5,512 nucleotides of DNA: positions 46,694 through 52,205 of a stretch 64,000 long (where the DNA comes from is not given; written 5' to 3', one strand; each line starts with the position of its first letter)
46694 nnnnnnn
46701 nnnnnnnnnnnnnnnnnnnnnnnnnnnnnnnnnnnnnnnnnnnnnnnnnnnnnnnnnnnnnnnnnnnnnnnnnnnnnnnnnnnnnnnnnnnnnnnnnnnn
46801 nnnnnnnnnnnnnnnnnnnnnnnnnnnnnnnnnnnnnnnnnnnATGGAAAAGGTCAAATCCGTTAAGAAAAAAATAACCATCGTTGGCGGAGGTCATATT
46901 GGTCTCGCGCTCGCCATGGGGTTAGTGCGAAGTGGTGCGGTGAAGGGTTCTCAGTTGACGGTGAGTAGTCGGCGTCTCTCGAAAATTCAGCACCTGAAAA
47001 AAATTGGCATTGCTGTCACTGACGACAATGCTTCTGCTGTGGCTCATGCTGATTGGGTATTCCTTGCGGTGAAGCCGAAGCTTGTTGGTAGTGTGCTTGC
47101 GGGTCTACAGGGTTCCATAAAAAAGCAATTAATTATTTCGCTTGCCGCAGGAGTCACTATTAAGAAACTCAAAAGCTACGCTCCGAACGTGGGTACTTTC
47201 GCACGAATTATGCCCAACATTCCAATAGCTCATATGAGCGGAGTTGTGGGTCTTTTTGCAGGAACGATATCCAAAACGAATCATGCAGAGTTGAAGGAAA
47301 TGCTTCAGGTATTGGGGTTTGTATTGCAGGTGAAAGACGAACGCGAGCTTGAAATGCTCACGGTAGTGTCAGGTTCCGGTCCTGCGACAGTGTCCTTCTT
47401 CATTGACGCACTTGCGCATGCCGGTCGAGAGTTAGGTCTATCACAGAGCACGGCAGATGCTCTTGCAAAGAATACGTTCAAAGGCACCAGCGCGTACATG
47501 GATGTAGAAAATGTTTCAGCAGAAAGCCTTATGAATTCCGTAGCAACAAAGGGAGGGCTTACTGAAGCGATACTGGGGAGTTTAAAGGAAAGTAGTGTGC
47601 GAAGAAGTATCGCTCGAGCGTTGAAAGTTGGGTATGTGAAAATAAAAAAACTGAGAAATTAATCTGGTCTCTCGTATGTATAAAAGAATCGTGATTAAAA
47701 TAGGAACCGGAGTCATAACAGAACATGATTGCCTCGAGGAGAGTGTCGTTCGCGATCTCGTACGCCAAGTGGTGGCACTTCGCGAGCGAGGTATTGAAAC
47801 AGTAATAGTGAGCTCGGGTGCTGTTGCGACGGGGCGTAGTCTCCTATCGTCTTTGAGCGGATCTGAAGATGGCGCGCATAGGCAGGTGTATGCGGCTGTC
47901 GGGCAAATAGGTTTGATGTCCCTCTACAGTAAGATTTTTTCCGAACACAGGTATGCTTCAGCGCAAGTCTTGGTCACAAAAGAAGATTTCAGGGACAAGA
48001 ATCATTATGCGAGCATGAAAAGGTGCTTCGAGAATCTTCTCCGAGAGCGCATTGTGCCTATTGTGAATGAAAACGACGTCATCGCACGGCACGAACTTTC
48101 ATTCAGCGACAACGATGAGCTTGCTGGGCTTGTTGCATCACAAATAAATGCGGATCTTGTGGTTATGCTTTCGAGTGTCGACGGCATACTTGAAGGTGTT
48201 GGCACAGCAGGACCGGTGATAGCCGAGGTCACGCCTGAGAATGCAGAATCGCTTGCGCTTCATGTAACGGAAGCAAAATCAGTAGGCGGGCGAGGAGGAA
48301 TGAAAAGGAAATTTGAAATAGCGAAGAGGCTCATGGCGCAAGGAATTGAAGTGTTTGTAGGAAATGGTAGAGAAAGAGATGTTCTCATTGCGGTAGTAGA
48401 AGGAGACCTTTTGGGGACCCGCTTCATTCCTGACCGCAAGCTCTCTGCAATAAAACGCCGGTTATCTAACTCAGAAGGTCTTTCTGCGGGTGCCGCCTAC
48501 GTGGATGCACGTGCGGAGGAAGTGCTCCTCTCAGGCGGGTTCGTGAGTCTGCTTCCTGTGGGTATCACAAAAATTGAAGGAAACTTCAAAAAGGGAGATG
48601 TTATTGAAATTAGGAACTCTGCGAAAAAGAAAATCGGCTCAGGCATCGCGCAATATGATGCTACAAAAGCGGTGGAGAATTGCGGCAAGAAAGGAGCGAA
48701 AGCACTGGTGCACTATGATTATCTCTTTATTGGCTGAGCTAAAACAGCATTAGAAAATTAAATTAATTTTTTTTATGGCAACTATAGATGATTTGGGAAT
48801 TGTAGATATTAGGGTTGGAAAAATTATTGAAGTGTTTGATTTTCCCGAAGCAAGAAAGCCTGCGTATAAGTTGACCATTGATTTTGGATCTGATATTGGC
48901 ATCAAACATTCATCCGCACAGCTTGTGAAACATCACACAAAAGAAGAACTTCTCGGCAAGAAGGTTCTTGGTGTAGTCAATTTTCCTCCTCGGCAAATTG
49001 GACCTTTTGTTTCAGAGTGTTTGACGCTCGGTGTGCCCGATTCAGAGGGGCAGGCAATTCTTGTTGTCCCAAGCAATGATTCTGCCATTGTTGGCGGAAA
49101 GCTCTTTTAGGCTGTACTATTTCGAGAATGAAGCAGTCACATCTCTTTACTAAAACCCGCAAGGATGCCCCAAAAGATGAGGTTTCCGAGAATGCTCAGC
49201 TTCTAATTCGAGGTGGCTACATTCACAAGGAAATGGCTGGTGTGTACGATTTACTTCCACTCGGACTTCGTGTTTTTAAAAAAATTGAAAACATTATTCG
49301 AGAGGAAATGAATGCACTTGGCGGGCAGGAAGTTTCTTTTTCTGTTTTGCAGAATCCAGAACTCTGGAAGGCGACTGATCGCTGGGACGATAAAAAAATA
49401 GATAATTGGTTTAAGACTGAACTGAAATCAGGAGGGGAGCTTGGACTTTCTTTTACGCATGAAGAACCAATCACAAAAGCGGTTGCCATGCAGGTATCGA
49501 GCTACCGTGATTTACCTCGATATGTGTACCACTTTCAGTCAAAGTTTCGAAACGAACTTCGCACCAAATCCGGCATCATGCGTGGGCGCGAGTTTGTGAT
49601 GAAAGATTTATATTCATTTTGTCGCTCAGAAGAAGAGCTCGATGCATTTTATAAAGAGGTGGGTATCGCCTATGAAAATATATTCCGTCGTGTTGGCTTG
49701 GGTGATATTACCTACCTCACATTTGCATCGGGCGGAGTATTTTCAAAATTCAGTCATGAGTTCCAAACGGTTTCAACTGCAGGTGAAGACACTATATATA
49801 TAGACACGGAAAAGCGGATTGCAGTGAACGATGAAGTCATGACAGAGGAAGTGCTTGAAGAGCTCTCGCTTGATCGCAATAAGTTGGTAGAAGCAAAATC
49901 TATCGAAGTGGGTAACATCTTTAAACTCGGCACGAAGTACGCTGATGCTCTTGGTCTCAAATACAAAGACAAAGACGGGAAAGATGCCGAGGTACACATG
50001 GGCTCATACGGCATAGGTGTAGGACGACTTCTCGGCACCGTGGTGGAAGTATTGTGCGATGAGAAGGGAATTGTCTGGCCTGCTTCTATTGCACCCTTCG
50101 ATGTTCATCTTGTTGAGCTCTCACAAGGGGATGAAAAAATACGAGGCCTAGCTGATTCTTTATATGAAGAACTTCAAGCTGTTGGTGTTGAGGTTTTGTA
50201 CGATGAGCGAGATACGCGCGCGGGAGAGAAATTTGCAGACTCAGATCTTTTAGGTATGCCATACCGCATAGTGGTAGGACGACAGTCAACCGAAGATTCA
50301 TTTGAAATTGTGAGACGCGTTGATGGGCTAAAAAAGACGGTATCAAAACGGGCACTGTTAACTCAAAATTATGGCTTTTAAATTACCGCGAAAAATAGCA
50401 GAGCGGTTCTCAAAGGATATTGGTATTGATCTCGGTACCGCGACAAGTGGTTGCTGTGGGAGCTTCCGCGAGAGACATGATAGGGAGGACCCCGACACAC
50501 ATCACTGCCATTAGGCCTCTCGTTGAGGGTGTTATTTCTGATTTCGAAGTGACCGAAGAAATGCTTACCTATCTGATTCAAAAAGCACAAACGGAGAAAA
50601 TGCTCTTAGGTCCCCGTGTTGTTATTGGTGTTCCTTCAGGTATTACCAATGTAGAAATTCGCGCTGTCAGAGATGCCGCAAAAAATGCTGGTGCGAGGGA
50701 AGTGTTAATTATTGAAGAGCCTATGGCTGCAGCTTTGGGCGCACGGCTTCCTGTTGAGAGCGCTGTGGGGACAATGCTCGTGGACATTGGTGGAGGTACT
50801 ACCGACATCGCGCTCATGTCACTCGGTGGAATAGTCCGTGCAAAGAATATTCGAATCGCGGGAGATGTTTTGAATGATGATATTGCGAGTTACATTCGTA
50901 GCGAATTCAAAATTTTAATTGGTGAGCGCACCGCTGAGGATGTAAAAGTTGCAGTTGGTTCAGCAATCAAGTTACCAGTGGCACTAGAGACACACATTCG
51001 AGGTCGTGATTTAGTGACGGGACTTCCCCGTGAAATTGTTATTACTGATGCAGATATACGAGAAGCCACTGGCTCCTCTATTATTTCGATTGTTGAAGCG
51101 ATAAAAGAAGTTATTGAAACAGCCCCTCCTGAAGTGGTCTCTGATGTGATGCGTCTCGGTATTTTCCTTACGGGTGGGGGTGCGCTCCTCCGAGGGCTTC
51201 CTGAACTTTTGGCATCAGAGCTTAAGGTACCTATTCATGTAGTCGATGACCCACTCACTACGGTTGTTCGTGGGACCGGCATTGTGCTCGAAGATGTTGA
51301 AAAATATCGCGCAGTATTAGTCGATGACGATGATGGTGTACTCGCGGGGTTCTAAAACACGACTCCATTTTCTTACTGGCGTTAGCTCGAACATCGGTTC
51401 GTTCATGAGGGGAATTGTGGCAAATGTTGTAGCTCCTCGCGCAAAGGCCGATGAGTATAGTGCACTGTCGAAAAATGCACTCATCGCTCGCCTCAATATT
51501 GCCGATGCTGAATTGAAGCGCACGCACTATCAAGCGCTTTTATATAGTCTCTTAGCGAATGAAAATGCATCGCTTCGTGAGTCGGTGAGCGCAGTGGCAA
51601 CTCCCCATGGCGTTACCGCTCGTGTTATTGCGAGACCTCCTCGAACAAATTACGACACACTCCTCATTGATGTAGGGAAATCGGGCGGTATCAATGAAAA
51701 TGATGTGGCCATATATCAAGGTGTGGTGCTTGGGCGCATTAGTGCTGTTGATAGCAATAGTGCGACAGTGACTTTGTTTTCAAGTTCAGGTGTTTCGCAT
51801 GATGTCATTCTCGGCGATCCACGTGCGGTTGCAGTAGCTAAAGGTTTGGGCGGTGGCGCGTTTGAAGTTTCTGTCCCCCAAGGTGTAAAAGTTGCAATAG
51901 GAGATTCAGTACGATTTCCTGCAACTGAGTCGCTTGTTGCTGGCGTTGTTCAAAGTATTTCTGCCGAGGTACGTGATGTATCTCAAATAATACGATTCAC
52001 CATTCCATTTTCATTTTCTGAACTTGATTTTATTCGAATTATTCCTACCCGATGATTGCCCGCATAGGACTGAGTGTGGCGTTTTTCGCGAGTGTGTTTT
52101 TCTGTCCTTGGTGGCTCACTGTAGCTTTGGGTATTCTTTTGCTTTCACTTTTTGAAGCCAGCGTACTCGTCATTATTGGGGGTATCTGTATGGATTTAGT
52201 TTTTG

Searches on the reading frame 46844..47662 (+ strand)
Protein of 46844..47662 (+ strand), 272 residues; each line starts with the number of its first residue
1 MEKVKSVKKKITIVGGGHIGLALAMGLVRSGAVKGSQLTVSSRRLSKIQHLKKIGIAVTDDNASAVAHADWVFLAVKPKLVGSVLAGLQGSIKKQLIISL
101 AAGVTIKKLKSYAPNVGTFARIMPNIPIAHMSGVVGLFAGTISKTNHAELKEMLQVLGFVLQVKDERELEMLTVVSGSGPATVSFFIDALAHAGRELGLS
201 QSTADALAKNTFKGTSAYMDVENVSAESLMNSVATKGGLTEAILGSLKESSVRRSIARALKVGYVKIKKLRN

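Call 7: search_protein_families(library=ncbifam, proteins=[window:46844-47662:+])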
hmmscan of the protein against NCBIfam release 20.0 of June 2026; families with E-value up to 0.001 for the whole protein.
window:46844-47662:+ (272 aa): 12 families
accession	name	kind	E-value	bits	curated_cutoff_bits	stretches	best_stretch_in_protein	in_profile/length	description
TIGR00112.1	proC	equivalog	3.1e-57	194.2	196.75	1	11-270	1-263/263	pyrroline-5-carboxylate reductase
NF005813.0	PRK07679.1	exception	5.6e-33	114.5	404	1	8-258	3-256/279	pyrroline-5-carboxylate reductase ProI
NF008839.0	PRK11880.2-4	equivalog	2.2e-30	105.9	288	1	9-268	2-250/252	pyrroline-5-carboxylate reductase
NF005814.0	PRK07680.1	equivalog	4.8e-27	94.8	278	1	10-249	2-243/275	late competence protein ComER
NF005063.0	PRK06476.1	equivalog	6.6e-23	81.6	254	1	10-269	2-255/258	pyrroline-5-carboxylate reductase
NF005384.0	PRK06928.1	exception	6.8e-19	68.4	301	1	9-241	2-238/277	pyrroline-5-carboxylate reductase ProG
NF005694.0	PRK07502.1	equivalog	1.7e-07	30.8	409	1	8-130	6-128/310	prephenate/arogenate dehydrogenase family protein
NF005093.0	PRK06522.2-4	equivalog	4e-05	23.1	308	1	9-69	4-59/304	2-dehydropantoate 2-reductase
TIGR01915.1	npdG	equivalog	9e-05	22.5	149.8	1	10-154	2-156/220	NADPH-dependent F420 reductase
NF000942.0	PRK00094.1-4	subfamily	0.00014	21.1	257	1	8-133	2-137/334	NAD(P)H-dependent glycerol-3-phosphate dehydrogenase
NF011381.1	PRK14806.1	equivalog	0.00016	20.1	902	1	9-129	4-125/733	bifunctional prephenate dehydrogenase/3-phosphoshikimate 1-carboxyvinyltransferase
NF005113.0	PRK06545.2-5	equivalog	0.00086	18.4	497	0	11-62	3-52/378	prephenate dehydrogenase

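Call 8: search_protein_families(library=pfam, proteins=[window:46844-47662:+])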
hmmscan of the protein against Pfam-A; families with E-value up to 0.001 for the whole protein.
window:46844-47662:+ (272 aa): 5 families
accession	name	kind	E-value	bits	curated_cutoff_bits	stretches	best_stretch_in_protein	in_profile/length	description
PF14748.11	P5CR_dimer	-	3.5e-21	75.9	25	1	166-268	1-103/105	Pyrroline-5-carboxylate reductase dimerisation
PF03807.23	F420_oxidored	-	3.7e-17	63.1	21.6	1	10-103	1-94/94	NADP oxidoreductase coenzyme F420-dependent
PF02153.23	PDH_N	-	6e-05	23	26.5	1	45-134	19-112/154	Prephenate dehydrogenase, nucleotide-binding domain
PF01210.29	NAD_Gly3P_dh_N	-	0.00015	22.2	23.1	0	10-116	1-118/158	NAD-dependent glycerol-3-phosphate dehydrogenase N-terminus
PF03446.21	NAD_binding_2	-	0.00016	22.1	21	1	10-94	1-85/161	NAD binding domain of 6-phosphogluconate dehydrogenase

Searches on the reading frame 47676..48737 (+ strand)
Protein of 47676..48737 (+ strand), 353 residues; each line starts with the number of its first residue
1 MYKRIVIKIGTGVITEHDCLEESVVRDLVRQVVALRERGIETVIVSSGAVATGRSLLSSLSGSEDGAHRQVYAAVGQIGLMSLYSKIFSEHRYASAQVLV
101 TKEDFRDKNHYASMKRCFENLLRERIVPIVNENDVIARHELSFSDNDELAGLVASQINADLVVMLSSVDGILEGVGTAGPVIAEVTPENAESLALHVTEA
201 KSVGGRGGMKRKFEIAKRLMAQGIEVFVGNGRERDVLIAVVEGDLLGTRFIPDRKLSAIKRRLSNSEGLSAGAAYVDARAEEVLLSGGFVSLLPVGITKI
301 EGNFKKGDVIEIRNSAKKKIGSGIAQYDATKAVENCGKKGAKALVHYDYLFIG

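Call 7: search_protein_families(library=ncbifam, proteins=[window:47676-48737:+])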
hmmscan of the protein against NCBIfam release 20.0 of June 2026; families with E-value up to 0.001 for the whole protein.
window:47676-48737:+ (353 aa): 8 families
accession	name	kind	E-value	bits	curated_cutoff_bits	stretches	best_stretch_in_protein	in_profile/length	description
TIGR01027.1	proB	equivalog_domain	1.6e-78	264.4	186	1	3-341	1-341/363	glutamate 5-kinase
TIGR01092.1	P5CS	equivalog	3.1e-43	148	796.75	1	3-258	8-281/715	delta l-pyrroline-5-carboxylate synthetase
TIGR00761.1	argB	equivalog_domain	4.8e-12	45.9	151.3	1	115-225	125-227/231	acetylglutamate kinase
NF040647.1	IPPK_Arch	equivalog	1.2e-11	44.3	120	1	5-249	1-258/259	isopentenyl phosphate kinase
NF010659.0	PRK14058.1-1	equivalog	4e-07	29.4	223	1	77-243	97-261/267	[LysW]-aminoadipate kinase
TIGR03684.1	arCOG00985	hypoth_equivalog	4.7e-05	23.2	120.6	1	271-338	72-139/154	arCOG04150 universal archaeal PUA-domain protein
NF010662.0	PRK14058.1-4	equivalog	0.00028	20.2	194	1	144-238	168-251/264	[LysW]-aminoadipate/[LysW]-glutamate kinase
TIGR02075.1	pyrH_bact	equivalog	0.00052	19.7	243.9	0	2-172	1-164/233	UMP kinase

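Call 8: search_protein_families(library=pfam, proteins=[window:47676-48737:+])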
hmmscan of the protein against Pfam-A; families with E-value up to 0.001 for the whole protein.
window:47676-48737:+ (353 aa): 2 families
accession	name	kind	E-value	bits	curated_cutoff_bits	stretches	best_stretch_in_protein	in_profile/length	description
PF00696.33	AA_kinase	-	4.5e-38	131.7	24.9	1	3-230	1-234/234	Amino acid kinase family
PF01472.26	PUA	-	7.5e-12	45.5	24.8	1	275-342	4-69/74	PUA domain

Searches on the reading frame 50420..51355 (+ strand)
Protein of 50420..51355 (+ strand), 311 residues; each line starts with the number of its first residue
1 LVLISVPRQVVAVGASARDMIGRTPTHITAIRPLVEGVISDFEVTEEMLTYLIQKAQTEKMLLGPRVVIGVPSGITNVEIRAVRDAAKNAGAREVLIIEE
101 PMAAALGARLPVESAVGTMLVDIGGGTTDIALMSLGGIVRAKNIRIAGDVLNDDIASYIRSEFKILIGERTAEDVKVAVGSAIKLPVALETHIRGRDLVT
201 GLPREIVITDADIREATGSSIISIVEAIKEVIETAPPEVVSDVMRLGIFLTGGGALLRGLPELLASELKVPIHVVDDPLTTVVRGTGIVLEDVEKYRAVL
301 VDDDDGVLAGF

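Call 7: search_protein_families(library=ncbifam, proteins=[window:50420-51355:+])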
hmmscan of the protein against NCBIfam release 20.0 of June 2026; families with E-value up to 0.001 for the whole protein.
window:50420-51355:+ (311 aa): 19 families
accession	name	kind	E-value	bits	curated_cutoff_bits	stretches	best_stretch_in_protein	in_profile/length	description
NF010539.0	PRK13927.1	subfamily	5.8e-114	380.5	293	1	8-300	42-336/339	rod shape-determining protein MreB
TIGR00904.1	mreB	subfamily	2e-109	365.7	365.75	1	7-296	41-332/334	MreB/Mrl family cell shape determining protein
NF010540.1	PRK13929.1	exception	8.5e-96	320.9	515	1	8-297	40-331/334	rod-share determining protein MreBH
NF053558.1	BeeR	equivalog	1.5e-21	76.8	530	1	26-268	63-308/349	BeeR family actin-like protein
NF040964.1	MamK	subfamily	2.5e-21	76.1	400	1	28-286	57-315/335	MamK family actin-like protein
TIGR01174.1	ftsA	equivalog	3.7e-18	65.7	175.85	1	80-274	160-344/371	cell division protein FtsA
TIGR01991.1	HscA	equivalog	3.1e-12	45.8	708.55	1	35-233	101-305/600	Fe-S protein assembly chaperone HscA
NF003520.0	PRK05183.1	subfamily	9.9e-12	44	620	1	35-231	121-323/621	Fe-S protein assembly chaperone HscA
NF007009.0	PRK09472.1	equivalog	7.8e-11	41.7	409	1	101-262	189-346/420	cell division protein FtsA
NF011660.0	PRK15080.1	equivalog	1.4e-10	40.8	182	1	36-143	66-168/277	ethanolamine utilization protein EutJ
TIGR02350.1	prok_dnaK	equivalog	3.9e-10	38.7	822.55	1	43-165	109-237/596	molecular chaperone DnaK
NF008673.0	PRK11678.1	equivalog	5.2e-10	38.7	331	1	83-145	176-238/450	molecular chaperone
NF009946.0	PRK13410.1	equivalog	1.6e-09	36.5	1019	1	45-139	112-210/669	molecular chaperone DnaK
NF009947.0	PRK13411.1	equivalog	1.7e-09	36.3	1002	1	50-164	115-239/662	molecular chaperone DnaK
TIGR02529.1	EutJ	subfamily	3.1e-09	36.6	152.1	1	36-156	33-148/239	ethanolamine utilization protein EutJ family protein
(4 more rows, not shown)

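Call 8: search_protein_families(library=pfam, proteins=[window:50420-51355:+])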
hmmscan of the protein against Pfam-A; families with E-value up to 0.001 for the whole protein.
window:50420-51355:+ (311 aa): 5 families
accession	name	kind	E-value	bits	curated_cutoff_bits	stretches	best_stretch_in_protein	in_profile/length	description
PF06723.19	MreB_Mbl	-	1.1e-111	373.2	27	1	8-296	37-325/327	MreB/Mbl protein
PF14450.12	FtsA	-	1.7e-11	45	31.8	1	119-274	1-109/127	Cell division protein FtsA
PF00012.26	HSP70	-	4.8e-10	38.7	20.6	1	44-165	113-240/599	Hsp70 protein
PF00022.25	Actin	-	1.4e-05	24.3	27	0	26-162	57-190/410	Actin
PF11104.14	PilM_2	-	0.00028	20.4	27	0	248-276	278-306/340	Type IV pilus assembly protein PilM;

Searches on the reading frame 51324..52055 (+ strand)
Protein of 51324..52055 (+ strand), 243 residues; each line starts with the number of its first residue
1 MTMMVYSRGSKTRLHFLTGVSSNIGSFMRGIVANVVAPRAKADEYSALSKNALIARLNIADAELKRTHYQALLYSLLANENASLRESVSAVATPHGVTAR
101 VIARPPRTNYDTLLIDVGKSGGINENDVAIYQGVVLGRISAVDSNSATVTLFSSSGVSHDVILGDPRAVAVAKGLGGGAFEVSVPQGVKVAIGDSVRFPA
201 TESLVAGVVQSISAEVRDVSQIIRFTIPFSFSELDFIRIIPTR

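Call 7: search_protein_families(library=ncbifam, proteins=[window:51324-52055:+])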
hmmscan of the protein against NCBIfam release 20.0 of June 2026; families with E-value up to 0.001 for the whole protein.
window:51324-52055:+ (243 aa): 10 families
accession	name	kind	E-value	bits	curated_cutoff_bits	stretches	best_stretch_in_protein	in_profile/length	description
NF010527.0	PRK13922.6-2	equivalog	1.5e-10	40.8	289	1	42-214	37-219/249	rod shape-determining protein MreC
NF010512.0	PRK13922.12-1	equivalog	1.9e-10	40.5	336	1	55-196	81-222/287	rod shape-determining protein MreC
TIGR00219.1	mreC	equivalog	2.8e-07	30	92.75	1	65-175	85-197/283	rod shape-determining protein MreC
NF010510.0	PRK13922.11-5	equivalog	2.8e-07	29.9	415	1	32-238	52-268/334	rod shape-determining protein MreC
NF010514.0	PRK13922.12-4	equivalog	2.5e-06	26.9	337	1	67-183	96-216/276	rod shape-determining protein MreC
NF010520.0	PRK13922.13-5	equivalog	2.6e-06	27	343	1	75-204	86-218/263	rod shape-determining protein MreC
NF010532.0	PRK13922.9-3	equivalog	1.4e-05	24.3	243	1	31-151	46-163/280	rod shape-determining protein MreC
NF010513.0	PRK13922.12-3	equivalog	7.5e-05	22.2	380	1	22-182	59-216/305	rod shape-determining protein MreC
NF011450.0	PRK14872.1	equivalog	0.00045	19.6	407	1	78-162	87-171/338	rod shape-determining protein MreC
NF010533.0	PRK13922.9-5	equivalog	0.0007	18.7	384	1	77-183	109-217/345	rod shape-determining protein MreC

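Call 8: search_protein_families(library=pfam, proteins=[window:51324-52055:+])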
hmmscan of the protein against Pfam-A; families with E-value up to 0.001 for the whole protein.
window:51324-52055:+ (243 aa): 1 family
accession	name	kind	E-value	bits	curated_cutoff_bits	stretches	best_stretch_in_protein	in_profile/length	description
PF04085.20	MreC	-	3e-12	47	28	1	101-240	1-146/147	Rod shape-determining protein MreC, barrel core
